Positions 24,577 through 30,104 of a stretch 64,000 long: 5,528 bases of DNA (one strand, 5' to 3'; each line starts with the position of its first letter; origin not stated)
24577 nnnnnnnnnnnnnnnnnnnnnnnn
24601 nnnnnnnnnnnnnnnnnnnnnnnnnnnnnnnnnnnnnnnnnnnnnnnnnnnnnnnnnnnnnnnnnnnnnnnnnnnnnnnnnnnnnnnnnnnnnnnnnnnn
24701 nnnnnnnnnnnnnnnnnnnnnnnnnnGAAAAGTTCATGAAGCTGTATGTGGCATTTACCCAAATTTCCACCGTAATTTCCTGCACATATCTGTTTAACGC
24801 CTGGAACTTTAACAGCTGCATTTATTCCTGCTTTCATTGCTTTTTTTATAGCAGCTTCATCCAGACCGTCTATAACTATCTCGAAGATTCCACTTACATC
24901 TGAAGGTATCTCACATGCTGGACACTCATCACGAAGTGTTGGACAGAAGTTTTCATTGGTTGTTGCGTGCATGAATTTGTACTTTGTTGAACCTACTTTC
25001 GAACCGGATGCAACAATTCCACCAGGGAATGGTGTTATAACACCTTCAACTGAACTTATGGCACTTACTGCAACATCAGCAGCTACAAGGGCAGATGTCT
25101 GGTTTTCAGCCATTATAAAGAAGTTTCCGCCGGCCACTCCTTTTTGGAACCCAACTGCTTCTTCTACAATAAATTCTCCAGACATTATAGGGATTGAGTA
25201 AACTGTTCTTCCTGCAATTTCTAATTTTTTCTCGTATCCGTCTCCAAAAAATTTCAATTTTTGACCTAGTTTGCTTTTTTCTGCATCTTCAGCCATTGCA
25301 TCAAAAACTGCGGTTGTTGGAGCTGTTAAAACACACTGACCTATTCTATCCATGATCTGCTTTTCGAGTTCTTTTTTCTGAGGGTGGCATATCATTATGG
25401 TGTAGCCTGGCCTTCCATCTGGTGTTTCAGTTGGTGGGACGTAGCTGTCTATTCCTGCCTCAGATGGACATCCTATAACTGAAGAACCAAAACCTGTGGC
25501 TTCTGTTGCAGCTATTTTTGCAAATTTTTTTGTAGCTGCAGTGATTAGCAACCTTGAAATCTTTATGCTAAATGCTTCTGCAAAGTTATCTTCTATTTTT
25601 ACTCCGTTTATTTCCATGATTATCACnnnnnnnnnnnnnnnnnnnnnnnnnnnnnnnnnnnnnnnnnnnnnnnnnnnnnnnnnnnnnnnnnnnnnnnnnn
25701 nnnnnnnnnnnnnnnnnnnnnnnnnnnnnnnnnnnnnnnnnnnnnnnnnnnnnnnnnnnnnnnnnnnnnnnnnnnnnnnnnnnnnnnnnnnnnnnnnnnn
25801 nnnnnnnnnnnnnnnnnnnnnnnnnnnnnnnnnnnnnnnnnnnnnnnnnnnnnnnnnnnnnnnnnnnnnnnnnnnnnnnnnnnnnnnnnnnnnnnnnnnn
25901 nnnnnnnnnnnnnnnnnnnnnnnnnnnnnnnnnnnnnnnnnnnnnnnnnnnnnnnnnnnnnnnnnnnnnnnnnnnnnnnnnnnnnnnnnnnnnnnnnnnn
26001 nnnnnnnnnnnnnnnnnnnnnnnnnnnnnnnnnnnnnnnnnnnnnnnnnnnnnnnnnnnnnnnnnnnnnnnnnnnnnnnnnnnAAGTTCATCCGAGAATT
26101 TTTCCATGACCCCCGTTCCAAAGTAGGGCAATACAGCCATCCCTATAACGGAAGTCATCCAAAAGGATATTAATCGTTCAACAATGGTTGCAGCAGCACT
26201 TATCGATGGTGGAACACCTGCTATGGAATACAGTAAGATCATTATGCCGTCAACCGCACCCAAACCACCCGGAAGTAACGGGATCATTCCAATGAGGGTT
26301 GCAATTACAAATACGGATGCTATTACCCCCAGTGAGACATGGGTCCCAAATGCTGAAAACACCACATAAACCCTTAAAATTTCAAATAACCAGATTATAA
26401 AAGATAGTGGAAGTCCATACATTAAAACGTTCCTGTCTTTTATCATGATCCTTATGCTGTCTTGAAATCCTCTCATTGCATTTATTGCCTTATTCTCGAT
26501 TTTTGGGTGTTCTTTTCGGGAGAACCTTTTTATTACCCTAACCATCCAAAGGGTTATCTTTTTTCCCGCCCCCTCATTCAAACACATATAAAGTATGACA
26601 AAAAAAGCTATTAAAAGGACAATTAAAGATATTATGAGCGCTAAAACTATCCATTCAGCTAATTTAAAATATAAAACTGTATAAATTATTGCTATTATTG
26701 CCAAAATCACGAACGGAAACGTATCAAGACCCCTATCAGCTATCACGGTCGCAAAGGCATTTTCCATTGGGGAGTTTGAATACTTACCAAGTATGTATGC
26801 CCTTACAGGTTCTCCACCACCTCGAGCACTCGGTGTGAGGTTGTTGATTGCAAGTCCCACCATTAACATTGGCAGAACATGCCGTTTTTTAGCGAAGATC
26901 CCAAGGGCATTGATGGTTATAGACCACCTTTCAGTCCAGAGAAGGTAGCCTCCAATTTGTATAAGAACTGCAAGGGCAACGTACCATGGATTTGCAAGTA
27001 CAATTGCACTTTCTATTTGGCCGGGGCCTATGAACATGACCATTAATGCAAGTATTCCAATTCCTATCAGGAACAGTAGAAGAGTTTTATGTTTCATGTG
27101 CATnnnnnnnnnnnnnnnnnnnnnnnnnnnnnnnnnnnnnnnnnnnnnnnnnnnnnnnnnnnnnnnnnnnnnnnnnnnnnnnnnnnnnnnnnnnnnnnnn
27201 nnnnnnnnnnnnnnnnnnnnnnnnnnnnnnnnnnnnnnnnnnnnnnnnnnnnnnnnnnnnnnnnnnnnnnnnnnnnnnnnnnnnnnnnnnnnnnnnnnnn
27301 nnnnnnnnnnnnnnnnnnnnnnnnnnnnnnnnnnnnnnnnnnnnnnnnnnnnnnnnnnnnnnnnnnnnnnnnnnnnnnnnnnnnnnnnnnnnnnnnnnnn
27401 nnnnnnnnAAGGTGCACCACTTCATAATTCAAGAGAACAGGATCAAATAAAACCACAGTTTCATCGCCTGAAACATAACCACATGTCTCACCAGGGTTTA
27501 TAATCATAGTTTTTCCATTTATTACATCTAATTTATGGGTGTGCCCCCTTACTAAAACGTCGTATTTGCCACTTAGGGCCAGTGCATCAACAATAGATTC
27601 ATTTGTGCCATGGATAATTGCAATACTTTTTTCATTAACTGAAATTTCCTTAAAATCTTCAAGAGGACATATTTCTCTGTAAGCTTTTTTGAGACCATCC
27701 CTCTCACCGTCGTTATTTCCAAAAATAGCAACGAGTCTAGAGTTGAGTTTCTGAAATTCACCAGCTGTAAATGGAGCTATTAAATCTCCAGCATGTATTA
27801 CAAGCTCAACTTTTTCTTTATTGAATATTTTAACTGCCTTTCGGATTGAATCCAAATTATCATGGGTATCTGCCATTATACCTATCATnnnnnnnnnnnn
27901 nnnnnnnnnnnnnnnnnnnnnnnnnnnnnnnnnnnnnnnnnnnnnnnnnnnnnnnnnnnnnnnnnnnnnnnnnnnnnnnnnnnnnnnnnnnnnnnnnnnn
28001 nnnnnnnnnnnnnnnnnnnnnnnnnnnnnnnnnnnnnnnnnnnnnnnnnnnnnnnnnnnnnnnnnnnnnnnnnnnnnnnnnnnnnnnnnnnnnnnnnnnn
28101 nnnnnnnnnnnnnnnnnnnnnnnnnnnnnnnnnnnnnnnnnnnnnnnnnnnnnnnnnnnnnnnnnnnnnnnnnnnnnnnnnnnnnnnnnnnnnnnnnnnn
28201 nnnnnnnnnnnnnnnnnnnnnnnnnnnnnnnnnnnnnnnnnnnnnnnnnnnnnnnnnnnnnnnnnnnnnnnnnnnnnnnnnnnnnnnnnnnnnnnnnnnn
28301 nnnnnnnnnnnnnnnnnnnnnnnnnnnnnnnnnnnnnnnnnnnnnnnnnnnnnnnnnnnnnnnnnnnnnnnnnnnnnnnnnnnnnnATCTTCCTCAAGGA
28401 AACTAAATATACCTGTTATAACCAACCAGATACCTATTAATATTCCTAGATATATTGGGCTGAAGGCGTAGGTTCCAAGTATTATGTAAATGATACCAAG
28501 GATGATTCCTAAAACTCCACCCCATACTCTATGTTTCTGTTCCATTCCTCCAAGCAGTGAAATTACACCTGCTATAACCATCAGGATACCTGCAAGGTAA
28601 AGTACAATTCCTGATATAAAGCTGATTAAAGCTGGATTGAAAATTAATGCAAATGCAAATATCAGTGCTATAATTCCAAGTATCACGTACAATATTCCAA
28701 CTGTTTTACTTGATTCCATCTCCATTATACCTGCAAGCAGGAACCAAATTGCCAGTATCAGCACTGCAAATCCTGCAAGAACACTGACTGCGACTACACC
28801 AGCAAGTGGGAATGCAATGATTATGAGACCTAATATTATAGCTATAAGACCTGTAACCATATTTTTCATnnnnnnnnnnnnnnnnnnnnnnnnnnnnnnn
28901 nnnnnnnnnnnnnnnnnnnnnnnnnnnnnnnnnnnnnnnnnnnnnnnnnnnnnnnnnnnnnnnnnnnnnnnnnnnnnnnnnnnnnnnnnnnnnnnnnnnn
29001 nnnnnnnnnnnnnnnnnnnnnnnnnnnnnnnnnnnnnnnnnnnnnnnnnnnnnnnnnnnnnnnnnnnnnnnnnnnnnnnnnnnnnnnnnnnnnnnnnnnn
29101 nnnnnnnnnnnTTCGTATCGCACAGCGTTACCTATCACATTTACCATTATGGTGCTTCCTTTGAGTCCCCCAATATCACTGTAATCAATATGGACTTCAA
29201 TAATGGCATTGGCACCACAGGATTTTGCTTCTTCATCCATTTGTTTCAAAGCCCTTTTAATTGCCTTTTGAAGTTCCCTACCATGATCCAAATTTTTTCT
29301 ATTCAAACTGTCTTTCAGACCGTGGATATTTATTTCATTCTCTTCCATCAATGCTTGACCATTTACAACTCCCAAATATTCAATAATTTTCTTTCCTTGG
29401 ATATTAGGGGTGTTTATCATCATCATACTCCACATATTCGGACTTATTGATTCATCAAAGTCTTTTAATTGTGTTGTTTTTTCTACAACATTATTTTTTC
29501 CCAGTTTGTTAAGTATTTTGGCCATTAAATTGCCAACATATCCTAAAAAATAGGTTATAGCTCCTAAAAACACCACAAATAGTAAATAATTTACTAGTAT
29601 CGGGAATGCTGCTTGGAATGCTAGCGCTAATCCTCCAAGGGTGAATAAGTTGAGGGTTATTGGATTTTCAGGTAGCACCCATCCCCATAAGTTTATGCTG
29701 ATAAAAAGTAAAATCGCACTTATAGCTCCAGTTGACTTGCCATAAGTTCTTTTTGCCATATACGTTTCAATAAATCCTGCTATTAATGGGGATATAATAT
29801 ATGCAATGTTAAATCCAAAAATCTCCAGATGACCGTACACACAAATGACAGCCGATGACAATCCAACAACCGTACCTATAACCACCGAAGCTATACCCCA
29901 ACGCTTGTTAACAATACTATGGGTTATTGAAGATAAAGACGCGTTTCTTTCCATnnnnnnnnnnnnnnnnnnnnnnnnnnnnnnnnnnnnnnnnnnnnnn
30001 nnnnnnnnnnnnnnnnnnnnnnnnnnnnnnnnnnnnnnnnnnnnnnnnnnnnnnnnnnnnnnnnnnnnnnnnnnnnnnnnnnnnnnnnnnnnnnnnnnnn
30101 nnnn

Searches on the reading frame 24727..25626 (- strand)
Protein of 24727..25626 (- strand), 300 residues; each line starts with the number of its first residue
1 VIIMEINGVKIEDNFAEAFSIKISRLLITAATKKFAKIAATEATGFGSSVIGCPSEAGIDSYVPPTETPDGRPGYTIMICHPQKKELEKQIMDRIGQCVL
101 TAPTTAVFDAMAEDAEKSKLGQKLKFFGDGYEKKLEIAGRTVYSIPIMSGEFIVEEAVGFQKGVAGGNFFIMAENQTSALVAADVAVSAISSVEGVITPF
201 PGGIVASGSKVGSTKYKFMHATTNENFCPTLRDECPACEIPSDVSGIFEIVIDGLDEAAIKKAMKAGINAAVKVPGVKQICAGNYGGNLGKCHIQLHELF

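Call 25: search_protein_families(library=pfam, proteins=[window:24727-25626:-], max_evalue=0.001)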
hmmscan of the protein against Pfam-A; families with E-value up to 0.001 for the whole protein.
window:24727-25626:- (300 aa): 2 families
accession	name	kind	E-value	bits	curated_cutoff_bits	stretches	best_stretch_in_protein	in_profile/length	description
PF02741.20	FTR_C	-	8.4e-67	224.3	25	1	150-299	1-149/149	FTR, proximal lobe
PF01913.23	FTR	-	1.6e-63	213.4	27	1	4-147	1-142/142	Formylmethanofuran-tetrahydromethanopterin formyltransferase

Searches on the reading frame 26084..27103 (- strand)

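Call 25: search_protein_families(library=pfam, proteins=[window:26084-27103:-], max_evalue=0.001)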
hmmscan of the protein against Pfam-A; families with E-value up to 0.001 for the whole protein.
window:26084-27103:- (340 aa): 1 family
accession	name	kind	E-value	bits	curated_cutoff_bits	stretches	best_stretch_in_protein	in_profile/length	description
PF03706.18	LPG_synthase_TM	-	9.4e-60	203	33.4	1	12-321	2-302/302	Lysylphosphatidylglycerol synthase TM region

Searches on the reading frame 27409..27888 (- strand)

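Call 25: search_protein_families(library=pfam, proteins=[window:27409-27888:-], max_evalue=0.001)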
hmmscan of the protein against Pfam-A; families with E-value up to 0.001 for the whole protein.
window:27409-27888:- (160 aa): 2 families
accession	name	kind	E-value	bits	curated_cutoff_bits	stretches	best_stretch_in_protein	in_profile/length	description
PF12850.12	Metallophos_2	-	1.8e-30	106.5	27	1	2-149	3-150/154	Calcineurin-like phosphoesterase superfamily domain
PF00149.33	Metallophos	-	1e-12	49.3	21.5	1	2-117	3-188/191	Calcineurin-like phosphoesterase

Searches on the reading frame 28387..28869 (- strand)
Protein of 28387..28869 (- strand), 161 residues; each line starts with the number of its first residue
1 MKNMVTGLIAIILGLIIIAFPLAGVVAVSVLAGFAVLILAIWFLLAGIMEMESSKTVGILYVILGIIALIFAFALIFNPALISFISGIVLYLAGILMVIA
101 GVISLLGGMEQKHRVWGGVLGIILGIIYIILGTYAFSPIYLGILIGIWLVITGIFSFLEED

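Call 25: search_protein_families(library=pfam, proteins=[window:28387-28869:-], max_evalue=0.001)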
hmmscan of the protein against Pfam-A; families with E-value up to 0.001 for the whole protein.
window:28387-28869:- (161 aa): 1 family
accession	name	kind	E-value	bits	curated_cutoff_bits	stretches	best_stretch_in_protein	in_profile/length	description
PF03729.18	DUF308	-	3.2e-10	40.6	25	2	63-136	1-72/73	Short repeat of unknown function (DUF308)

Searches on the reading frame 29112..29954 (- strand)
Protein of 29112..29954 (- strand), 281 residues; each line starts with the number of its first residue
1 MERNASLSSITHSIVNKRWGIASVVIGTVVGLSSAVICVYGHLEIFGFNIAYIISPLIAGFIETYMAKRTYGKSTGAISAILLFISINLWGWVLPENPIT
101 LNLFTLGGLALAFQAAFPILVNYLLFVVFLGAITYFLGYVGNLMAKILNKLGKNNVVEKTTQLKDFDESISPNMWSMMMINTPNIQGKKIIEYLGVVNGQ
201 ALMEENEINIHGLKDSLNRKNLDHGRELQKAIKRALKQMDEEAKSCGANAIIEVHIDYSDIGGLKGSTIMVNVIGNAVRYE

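Call 25: search_protein_families(library=pfam, proteins=[window:29112-29954:-], max_evalue=0.001)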
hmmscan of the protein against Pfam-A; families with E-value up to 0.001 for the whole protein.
window:29112-29954:- (281 aa): 1 family
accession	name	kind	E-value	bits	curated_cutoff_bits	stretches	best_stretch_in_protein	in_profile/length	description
PF01906.23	YbjQ_1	-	3e-17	63.6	23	1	177-279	1-102/103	Putative heavy-metal-binding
